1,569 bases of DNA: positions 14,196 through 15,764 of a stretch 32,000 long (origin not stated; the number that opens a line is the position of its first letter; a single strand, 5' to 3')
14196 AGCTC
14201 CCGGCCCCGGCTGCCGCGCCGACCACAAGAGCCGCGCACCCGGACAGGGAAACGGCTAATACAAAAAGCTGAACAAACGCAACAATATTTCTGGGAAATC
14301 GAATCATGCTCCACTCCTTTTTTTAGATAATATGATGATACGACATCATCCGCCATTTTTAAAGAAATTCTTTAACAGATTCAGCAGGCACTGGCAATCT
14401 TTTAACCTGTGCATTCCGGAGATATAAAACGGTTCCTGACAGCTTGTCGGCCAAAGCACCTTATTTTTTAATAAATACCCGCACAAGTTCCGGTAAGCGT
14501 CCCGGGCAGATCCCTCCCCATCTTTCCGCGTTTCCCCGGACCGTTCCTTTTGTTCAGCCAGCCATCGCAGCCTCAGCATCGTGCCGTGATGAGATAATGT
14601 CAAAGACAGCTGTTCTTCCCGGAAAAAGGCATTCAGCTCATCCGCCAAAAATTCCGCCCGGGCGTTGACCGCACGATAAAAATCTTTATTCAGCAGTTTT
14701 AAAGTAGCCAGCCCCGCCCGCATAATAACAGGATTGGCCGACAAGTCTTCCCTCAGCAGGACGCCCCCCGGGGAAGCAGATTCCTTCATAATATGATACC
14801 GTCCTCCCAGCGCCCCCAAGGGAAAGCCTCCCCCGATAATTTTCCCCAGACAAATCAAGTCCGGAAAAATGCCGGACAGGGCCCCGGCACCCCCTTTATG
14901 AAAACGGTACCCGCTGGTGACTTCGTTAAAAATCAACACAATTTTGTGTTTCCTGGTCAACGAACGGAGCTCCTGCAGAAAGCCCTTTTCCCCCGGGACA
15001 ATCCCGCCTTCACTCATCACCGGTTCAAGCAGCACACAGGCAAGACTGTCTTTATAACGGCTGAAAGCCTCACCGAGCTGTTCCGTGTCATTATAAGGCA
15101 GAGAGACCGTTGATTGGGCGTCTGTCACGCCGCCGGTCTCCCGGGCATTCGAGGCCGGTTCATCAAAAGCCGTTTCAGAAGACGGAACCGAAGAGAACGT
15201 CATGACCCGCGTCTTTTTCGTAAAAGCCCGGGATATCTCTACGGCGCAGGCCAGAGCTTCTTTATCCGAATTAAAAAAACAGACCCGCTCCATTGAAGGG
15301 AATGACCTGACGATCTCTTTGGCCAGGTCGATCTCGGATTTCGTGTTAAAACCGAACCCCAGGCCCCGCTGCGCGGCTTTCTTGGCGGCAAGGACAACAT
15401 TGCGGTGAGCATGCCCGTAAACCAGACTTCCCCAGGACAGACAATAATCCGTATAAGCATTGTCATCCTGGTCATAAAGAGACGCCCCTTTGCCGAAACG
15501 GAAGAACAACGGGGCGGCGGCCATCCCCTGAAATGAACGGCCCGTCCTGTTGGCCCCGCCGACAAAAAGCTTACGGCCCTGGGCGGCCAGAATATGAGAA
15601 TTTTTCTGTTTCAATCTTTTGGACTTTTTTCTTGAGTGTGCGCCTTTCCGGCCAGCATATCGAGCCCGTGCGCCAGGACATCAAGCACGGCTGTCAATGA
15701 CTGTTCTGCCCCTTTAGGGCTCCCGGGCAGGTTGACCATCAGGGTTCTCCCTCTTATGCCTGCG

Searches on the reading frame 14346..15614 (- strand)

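Call 71: search_protein_families(library=pfam, proteins=[window:14346-15614:-], max_evalue=0.001)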
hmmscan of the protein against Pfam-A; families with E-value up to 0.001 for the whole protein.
window:14346-15614:- (422 aa): 1 family
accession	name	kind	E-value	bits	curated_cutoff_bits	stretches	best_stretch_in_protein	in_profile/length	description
PF00202.27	Aminotran_3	-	6.1e-42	144.2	30.5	1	36-348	11-347/403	Aminotransferase class-III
